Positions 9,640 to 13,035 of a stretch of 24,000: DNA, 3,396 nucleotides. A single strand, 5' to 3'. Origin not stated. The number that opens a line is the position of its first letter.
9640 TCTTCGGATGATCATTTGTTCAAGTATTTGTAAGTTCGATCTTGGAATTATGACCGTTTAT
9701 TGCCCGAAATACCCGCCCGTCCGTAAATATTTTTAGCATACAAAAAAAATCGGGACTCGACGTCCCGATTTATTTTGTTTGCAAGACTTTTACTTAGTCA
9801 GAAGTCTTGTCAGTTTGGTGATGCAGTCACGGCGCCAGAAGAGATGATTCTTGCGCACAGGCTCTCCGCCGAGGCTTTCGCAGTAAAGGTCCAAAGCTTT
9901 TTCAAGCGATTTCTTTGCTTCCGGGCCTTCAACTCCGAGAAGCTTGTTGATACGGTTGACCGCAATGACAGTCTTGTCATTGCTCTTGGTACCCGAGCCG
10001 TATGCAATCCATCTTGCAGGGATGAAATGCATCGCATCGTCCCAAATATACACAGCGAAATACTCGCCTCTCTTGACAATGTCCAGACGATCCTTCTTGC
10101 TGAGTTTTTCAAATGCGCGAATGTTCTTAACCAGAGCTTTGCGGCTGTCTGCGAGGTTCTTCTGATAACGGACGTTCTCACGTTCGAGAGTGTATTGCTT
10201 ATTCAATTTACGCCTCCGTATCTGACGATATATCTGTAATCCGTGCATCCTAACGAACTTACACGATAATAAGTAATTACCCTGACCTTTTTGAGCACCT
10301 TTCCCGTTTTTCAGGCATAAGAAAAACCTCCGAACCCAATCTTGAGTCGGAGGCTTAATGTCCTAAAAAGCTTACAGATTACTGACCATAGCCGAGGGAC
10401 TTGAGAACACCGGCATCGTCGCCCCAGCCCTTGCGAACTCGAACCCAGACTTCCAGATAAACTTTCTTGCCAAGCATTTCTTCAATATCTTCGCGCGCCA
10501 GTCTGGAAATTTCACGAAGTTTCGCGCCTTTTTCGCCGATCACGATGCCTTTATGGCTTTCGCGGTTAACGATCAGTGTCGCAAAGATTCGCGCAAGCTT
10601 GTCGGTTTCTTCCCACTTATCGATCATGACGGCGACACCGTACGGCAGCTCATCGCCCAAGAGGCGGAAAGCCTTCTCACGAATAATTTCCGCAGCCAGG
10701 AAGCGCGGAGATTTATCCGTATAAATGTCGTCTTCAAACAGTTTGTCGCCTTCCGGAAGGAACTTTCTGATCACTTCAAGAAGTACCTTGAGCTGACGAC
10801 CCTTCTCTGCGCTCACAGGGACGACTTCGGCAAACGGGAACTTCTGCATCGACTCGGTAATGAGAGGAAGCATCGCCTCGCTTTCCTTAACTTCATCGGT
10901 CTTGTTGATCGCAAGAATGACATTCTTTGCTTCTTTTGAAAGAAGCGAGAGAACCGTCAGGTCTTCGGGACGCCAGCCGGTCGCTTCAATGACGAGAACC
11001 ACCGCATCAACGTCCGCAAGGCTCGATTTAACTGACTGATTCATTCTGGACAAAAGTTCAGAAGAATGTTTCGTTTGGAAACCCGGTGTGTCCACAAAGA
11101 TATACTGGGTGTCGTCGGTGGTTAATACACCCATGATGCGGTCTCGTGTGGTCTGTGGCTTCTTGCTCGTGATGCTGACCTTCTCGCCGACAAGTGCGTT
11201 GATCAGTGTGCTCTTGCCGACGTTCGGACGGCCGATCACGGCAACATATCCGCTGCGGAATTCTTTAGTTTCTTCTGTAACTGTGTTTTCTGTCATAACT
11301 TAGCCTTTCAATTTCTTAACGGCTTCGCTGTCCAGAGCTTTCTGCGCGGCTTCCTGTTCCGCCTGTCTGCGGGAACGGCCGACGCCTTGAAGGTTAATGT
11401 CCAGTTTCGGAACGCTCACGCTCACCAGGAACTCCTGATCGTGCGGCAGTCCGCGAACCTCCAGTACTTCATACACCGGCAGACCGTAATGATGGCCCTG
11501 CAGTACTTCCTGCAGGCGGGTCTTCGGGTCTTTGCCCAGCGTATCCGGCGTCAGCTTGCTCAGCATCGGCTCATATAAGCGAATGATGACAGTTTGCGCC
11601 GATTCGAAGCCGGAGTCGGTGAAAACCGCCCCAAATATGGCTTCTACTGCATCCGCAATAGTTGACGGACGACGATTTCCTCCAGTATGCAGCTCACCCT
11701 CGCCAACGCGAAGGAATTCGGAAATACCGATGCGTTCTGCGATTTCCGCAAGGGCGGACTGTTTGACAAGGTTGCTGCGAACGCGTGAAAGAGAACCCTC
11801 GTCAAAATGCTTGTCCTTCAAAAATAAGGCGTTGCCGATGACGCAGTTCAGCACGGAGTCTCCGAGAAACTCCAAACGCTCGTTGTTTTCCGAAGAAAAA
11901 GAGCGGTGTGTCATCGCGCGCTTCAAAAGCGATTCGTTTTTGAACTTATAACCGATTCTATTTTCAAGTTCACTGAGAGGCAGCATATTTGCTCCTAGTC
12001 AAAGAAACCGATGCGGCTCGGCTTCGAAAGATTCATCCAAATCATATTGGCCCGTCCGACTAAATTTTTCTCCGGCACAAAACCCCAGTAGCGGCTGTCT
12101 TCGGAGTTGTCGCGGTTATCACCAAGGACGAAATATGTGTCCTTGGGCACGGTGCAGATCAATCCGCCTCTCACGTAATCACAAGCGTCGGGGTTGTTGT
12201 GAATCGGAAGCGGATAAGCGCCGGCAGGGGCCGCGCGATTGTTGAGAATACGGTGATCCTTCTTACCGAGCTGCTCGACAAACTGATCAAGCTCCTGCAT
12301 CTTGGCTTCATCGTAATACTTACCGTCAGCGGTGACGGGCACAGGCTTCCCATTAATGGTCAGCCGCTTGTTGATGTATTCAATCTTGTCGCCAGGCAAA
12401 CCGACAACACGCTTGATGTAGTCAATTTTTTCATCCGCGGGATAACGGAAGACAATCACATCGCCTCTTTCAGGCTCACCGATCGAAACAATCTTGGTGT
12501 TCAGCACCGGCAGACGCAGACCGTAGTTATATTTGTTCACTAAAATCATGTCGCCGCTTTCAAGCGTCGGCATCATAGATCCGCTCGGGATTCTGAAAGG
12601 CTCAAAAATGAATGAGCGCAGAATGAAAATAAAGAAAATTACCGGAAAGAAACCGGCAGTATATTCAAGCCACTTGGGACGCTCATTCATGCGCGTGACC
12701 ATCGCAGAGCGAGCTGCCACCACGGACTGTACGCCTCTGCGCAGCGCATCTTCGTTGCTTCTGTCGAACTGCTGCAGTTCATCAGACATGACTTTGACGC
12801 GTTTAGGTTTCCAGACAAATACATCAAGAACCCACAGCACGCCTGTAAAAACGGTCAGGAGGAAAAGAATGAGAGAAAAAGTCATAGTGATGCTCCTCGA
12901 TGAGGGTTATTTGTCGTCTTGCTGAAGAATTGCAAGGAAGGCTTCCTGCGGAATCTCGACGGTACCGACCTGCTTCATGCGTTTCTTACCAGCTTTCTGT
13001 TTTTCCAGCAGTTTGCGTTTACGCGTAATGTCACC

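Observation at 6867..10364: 3.48-kb cargo segment inserted between era and recO, bounded by an exact 9-bp direct repeat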

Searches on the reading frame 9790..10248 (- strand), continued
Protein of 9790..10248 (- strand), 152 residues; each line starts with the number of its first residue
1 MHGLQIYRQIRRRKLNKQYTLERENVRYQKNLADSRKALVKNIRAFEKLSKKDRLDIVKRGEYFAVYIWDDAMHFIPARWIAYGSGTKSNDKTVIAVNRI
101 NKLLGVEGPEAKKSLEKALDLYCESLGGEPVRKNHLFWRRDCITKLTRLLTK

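Call 82: fold_search(model_id=the predicted structure, library=pdb)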
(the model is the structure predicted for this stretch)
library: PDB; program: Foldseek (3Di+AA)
matches with E <= 10: 46; with E <= 0.001: 0
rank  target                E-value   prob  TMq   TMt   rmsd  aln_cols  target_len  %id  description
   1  6uk6_C                2.1e+00  0.04  0.17  0.07   9.5        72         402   14  Crystal structure of human GAC in complex with inhibitor UPGL00018 (released 2020-10-07)
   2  8whx_h                4.6e+00  0.02  0.14  0.13  14.3        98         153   13  Cryo- EM structure of Mycobacterium smegmatis 70S ribosome and RafH. (released 2024-02-28)
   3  6eom                  4.6e+00  0.01  0.13  0.04  14.9        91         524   14  Structure of DPP III from Caldithrix abyssi (released 2018-03-07)
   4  9dnt                  5.2e+00  0.01  0.18  0.02  13.5       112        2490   14  Cryo-EM structure of Tom1 (S. cerevisiae) (released 2025-05-28)
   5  9b55_C                5.6e+00  0.01  0.18  0.08  13.8       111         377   11  Ubiquitin E2-Ub-E3 HECT tetrahedral transthiolation intermediate mimic - state 1 (released 2024-06-05)
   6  4jkt_B                5.6e+00  0.01  0.19  0.10  11.1       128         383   12  Crystal structure of mouse Glutaminase C, BPTES-bound form (released 2013-08-14)
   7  7sbm_C                5.6e+00  0.01  0.20  0.10  11.6       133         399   11  Human glutaminase C (Y466W) with L-Gln, open conformation (released 2022-02-02)
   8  9d2f_T                5.6e+00  0.01  0.12  0.05  23.4       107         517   13  3D structure and atomic model of RS3 of mouse respiratory cilia (released 2025-08-13)
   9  6w40_A                5.9e+00  0.01  0.14  0.15   8.6        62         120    8  An enumerative algorithm for de novo design of proteins with diverse pocket structures (released 2020-04-08)
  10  3unw_B                5.9e+00  0.01  0.18  0.09  10.8       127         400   12  Crystal Structure of Human GAC in Complex with Glutamate (released 2011-12-07)
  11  7k58_A                5.9e+00  0.01  0.13  0.01  15.2        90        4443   16  Structure of outer-arm dyneins bound to microtubule with microtubule binding state 1(MTBS-1) (released 2021-09-29)
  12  7kek_A                5.9e+00  0.01  0.13  0.01  15.2        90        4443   16  Structure of the free outer-arm dynein in pre-parallel state (released 2021-09-29)
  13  6q74                  5.9e+00  0.01  0.16  0.05  16.9       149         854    7  PI3K delta in complex with 1benzylN[5(3,6dihydro2Hpyran4yl)2methoxypyridin3yl]2methyl1Himidazole4sulfonamide (released 2018-12-26)
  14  8ei6_A                6.7e+00  0.02  0.18  0.08  11.3        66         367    3  Crystal structure of the WWP2 HECT domain in complex with H305, a Helicon Polypeptide (released 2023-10-25)
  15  2q81_B                6.7e+00  0.01  0.14  0.16  13.2        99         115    5  Crystal Structure of the Miz-1 BTB/POZ domain (released 2007-11-06)
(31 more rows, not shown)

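Call 87: fold_search(model_id=the predicted structure, library=viral)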
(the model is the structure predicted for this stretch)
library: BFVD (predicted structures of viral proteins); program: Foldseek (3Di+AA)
matches with E <= 10: 116; with E <= 0.001: 0
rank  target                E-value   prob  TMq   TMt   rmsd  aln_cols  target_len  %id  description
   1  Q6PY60                1.2e+00  0.04  0.18  0.13  16.5       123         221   10  RNA-directed RNA polymerase (Fragment) [Cucumber leaf spot virus]
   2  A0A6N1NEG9            1.3e+00  0.03  0.15  0.08  16.7        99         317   20  Uncharacterized protein [Tupanvirus deep ocean]
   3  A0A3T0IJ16            1.5e+00  0.03  0.16  0.20  13.3       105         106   14  Uncharacterized protein [Bacillus phage DK2]
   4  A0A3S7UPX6            2.1e+00  0.02  0.15  0.20  10.2        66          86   21  Uncharacterized protein [Lactobacillus phage Bromius]
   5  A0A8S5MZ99            2.3e+00  0.03  0.14  0.23  12.9        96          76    8  Uncharacterized protein [Siphoviridae sp. ct8eQ1]
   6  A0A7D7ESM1            2.3e+00  0.02  0.14  0.15  12.2        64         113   14  (no name in the UniProt tables at hand)
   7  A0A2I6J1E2            2.3e+00  0.02  0.16  0.07  32.6       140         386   13  Major core protein OPG136 precursor [Vaccinia virus]
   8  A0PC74                2.5e+00  0.03  0.18  0.20  13.2       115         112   10  Polyprotein (Fragment) [Hepatitis C virus subtype 6a]
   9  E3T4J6                2.6e+00  0.02  0.18  0.18  12.6       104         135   16  Uncharacterized protein [Cafeteria roenbergensis virus (strain BV-PW1)]
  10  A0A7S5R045            2.8e+00  0.04  0.17  0.26   9.4        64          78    9  (no name in the UniProt tables at hand)
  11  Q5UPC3                2.8e+00  0.03  0.17  0.13  14.8       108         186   15  Uncharacterized protein L49 [Acanthamoeba polyphaga mimivirus]
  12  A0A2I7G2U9            2.8e+00  0.02  0.16  0.04  18.6       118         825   12  Putative gp78-like protein [Esparto virus]
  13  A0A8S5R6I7            2.8e+00  0.01  0.14  0.11  23.7       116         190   13  Portal protein [virus sp. cthq354]
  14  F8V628                2.8e+00  0.01  0.14  0.07  16.0       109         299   11  Uncharacterized protein L490b [Acanthamoeba polyphaga mimivirus]
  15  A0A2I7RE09            3.0e+00  0.04  0.20  0.17  13.1        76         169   17  (no name in the UniProt tables at hand)
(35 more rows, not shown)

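Call 89: search_protein_families(library=pfam, alignment_id=A6, max_evalue=0.001)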
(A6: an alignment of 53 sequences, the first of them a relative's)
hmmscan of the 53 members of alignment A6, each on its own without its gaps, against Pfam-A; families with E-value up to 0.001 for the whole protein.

A. member 1, P0244 (246 aa): 1 family
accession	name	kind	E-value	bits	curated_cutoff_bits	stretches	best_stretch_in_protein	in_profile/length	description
PF01844.29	HNH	-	0.00054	20.5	21.4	1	171-225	1-46/47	HNH endonuclease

B. families by the number of members that match (of 53 scanned): 6 families
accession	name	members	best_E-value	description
PF01844.29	HNH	19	3e-11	HNH endonuclease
PF13391.12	HNH_2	11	1.2e-10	HNH endonuclease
PF07728.20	AAA_5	1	8.2e-16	AAA domain (dynein-related subfamily)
PF00004.35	AAA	1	5.1e-06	ATPase family associated with various cellular activities (AAA)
PF13481.12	AAA_25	1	0.00065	AAA domain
PF17969.6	Ldt_C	1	0.00095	L,D-transpeptidase C-terminal domain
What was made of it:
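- Closest known: N-terminal target-recognition domains of type IV. Same: Remote homologues of the orphan place this ~110-aa domain N-terminal to HNH modules (19 of 53) or an AAA_5 McrB-like module (1 of 53) (call 89).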

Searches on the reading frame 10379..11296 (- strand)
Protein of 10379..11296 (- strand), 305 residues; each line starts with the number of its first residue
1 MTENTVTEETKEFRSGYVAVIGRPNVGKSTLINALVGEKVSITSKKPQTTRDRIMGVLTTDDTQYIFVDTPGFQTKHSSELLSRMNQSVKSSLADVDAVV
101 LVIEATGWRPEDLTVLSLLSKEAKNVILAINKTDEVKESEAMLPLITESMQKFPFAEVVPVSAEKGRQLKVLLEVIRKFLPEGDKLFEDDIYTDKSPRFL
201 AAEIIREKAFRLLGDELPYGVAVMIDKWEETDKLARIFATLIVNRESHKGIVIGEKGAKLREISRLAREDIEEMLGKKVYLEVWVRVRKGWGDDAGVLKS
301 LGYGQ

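Call 4: search_protein_families(library=pfam, proteins=[window:10379-11296:-])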
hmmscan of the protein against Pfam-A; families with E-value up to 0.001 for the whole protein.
window:10379-11296:- (305 aa): 7 families
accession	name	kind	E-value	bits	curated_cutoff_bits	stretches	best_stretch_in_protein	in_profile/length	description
PF01926.29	MMR_HSR1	-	5.9e-29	100.9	21.9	1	18-132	2-113/113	50S ribosome-binding GTPase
PF07650.23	KH_2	-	1.6e-18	66.7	22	1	216-291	1-77/78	KH domain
PF02421.24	FeoB_N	-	9.8e-17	61.3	27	1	18-174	3-154/156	Ferrous iron transport protein B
PF00009.33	GTP_EFTU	-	5.8e-15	55.8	26.5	1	52-181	65-187/188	Elongation factor Tu GTP binding domain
PF03193.22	RsgA_GTPase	-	1.5e-10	41.6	30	1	9-75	100-170/174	RsgA GTPase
PF00350.29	Dynamin_N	-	9.3e-09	36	27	1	18-51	1-34/168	Dynamin family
PF04548.22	AIG1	-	1.1e-07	31.8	27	1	19-121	4-109/212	AIG1 family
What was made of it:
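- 10379..11296 (-): era (GTPase Era, 305 aa). It is the last gene of the lepA-lepB-rnc-era run. Pfam MMR_HSR1 + KH_2 (call 4).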

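Call 7: find_related_loci(query=window:10379-11296:-, collection=genome_contigs, flank=10000)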
Query window:10379-11296:- (305 aa) in genome_contigs; peptide patterns used: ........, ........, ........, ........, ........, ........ (x = any residue, [..] = any of these).
125 stretches matched a pattern; 43 encode a relative of the query (tblastn E <= 1e-3); 43 distinct loci.
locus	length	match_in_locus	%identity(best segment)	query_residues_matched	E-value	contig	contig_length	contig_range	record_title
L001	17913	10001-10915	89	1-305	0e+0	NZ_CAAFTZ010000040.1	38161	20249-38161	MAG: uncultured Parasutterella sp. isolate HGM19321, whole genome shotgun sequence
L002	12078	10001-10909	89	1-303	0e+0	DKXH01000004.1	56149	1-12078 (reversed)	MAG TPA_asm: Sutterellaceae bacterium UBA7131 UBA7131_contig_8519, whole genome shotgun sequence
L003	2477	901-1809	89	1-303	0e+0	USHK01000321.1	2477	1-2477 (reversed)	uncultured Sutterella sp. isolate UMGS1718 genome assembly, contig: NODE_8878_length_2477_cov_3.289017, whole genome sho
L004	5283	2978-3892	89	1-305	0e+0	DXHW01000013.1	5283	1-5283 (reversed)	MAG TPA_asm: Candidatus Parasutterella gallistercoris isolate 21611 CHK30__C185767_L5283_SAMEA104467198, whole genome sh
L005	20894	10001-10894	89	6-303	2e-177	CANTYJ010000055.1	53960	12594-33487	MAG: uncultured Turicimonas sp. isolate dsm_us_coassembly__bin145 genome assembly, contig: dsm_us_coassembly__k59_655413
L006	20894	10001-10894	88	6-303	2e-175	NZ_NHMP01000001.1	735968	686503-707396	Turicimonas muris strain YL45 NODE_1_length_735968_cov_165.306_ID_2042, whole genome shotgun sequence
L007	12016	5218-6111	83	6-303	2e-165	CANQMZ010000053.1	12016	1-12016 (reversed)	MAG: uncultured Parasutterella sp. isolate Lapin-012__bin70 genome assembly, contig: Lapin-012__NODE_6066_length_12016_c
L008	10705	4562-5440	83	11-303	1e-163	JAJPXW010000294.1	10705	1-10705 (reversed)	MAG: Burkholderiales bacterium isolate AH.14_12 NODE_964_length_10705_cov_4.749859, whole genome shotgun sequence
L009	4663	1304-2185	82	10-303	2e-165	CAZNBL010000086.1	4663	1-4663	MAG TPA_asm: uncultured Burkholderiaceae bacterium isolate SRP350583_co3_290 genome assembly, contig: NODE_16366_length_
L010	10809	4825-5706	76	10-303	1e-154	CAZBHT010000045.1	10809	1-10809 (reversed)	MAG TPA_asm: uncultured Burkholderiaceae bacterium isolate SRP315200_co1_936 genome assembly, contig: NODE_13494_length_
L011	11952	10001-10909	89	1-303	0e+0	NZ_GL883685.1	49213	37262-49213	Parasutterella excrementihominis YIT 11859 Scfld14, whole genome shotgun sequence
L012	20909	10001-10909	56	1-303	7e-110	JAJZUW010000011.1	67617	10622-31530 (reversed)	MAG: Proteobacteria bacterium isolate SKS4.bin59 NODE_639_length_67617_cov_26.428760, whole genome shotgun sequence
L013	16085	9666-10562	57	6-303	2e-107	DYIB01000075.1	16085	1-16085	MAG TPA_asm: Uliginosibacterium gangwonense isolate TT109_67_14 Afr_mines_TT109_820_length_16085_cov_3_844916, whole gen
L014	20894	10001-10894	75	6-303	4e-155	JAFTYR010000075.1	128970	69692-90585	MAG: Burkholderiaceae bacterium isolate RGIG4270 Roe_deer_Colon.Co__c2270104, whole genome shotgun sequence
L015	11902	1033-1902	46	13-303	2e-80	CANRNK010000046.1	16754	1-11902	MAG: uncultured Lachnospiraceae bacterium isolate Lapin-021__bin28 genome assembly, contig: Lapin-021__NODE_3887_length_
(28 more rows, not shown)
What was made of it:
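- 10379..11296 (-): 88-89% identical to Era of Parasutterella and Turicimonas (call 7).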

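Call 15: search_protein_families(library=pfam, proteins=[L001:11149-12198:+, L001:12427-14229:-, L001:14328-15011:-, L001:14920-16752:-, L011:11369-11929:-, L011:11012-11260:-])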
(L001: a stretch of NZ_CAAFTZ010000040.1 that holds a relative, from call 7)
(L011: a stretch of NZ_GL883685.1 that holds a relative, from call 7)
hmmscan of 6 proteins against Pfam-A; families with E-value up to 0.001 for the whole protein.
L001:11149-12198:+ (349 aa): 1 family
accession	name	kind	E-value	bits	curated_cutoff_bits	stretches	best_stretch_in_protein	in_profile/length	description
PF04015.17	DUF362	-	6.1e-42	144.4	24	1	90-306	1-200/200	Domain of unknown function (DUF362)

L001:12427-14229:- (600 aa): 7 families
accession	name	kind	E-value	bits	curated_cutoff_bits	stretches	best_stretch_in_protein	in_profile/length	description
PF00890.30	FAD_binding_2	-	4.6e-79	267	20.4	1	139-582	1-414/414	FAD binding domain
PF04205.19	FMN_bind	-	4e-12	47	22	1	42-113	1-77/77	FMN-binding domain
PF12831.13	FAD_oxidored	-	1.3e-11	45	27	1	139-318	1-138/416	FAD dependent oxidoreductase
PF03486.20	HI0933_like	-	1.9e-09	37.7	50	1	139-327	2-164/244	HI0933-like protein Rossmann domain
PF01266.30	DAO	-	1.8e-08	34.7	27.9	1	139-333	1-208/353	FAD dependent oxidoreductase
PF07992.20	Pyr_redox_2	-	7.9e-08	32.5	26.1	1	139-329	2-111/291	Pyridine nucleotide-disulphide oxidoreductase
PF01494.25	FAD_binding_3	-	0.00072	19.3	22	0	138-170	2-34/349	FAD binding domain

L001:14328-15011:- (227 aa): 3 families
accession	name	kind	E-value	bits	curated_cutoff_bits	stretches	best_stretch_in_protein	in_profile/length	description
PF00072.30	Response_reg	-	3.5e-27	95.2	30.2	1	27-136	1-110/111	Response regulator receiver domain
PF00196.25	GerE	-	4.4e-16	58.7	23.5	1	162-215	2-55/57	Bacterial regulatory proteins, luxR family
PF08281.18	Sigma70_r4_2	-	0.00031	20.8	25.7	1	160-205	8-54/54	Sigma-70, region 4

L001:14920-16752:- (610 aa): 4 families
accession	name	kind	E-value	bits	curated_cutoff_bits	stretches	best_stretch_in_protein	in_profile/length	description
PF12974.12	Phosphonate-bd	-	5.5e-14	52.6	27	1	63-279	15-217/242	ABC transporter, phosphonate, periplasmic substrate-binding protein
PF14501.12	HATPase_c_5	-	4.9e-09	36.5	22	1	495-596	4-102/102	GHKL domain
PF02518.31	HATPase_c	-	8.3e-09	36.3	26.4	1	498-596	7-108/111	Histidine kinase-, DNA gyrase B-, and HSP90-like ATPase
PF00512.31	HisKA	-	0.00038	20.9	26.9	0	387-452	5-65/66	His Kinase A (phospho-acceptor) domain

L011:11369-11929:- (186 aa): 0 families

L011:11012-11260:- (82 aa): 0 families

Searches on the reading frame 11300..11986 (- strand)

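Call 4: search_protein_families(library=pfam, proteins=[window:11300-11986:-])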
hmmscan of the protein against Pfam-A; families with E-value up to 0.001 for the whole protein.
window:11300-11986:- (228 aa): 6 families
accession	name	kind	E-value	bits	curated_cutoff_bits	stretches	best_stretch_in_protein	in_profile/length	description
PF14622.11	Ribonucleas_3_3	-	1.9e-35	122.2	35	1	17-136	1-122/128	Ribonuclease-III-like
PF00636.31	Ribonuclease_3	-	4.3e-21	76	27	1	36-126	1-102/102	Ribonuclease III domain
PF00035.32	dsrm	-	4.5e-11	43.6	23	1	154-219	1-64/66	Double-stranded RNA binding motif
PF22935.1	RM44_endonuclase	-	7.7e-08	32.9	27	1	33-120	57-138/139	Large ribosomal subunit protein mL44, endonuclease domain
PF14709.13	DND1_DSRM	-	0.00014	22.5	25.7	1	153-216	2-69/80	double strand RNA binding domain from DEAD END PROTEIN 1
PF24995.1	DSRM_2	-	0.0003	21.6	27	0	152-219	7-75/79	dsRNA binding domain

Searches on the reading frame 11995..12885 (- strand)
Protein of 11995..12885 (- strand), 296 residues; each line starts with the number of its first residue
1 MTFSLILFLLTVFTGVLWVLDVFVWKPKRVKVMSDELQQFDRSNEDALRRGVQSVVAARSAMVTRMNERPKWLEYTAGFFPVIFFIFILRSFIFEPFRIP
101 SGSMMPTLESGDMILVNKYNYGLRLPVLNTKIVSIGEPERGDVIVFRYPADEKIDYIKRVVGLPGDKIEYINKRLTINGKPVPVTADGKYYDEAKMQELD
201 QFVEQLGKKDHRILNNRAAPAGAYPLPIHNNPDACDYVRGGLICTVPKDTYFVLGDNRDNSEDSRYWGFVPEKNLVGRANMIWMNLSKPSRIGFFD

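Call 4: search_protein_families(library=pfam, proteins=[window:11995-12885:-])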
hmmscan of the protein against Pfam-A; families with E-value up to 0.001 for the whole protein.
window:11995-12885:- (296 aa): 1 family
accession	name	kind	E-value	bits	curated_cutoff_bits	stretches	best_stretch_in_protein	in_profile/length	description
PF10502.14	Peptidase_S26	-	7.4e-59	198.9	22.9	1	73-284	2-168/168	Signal peptidase, peptidase S26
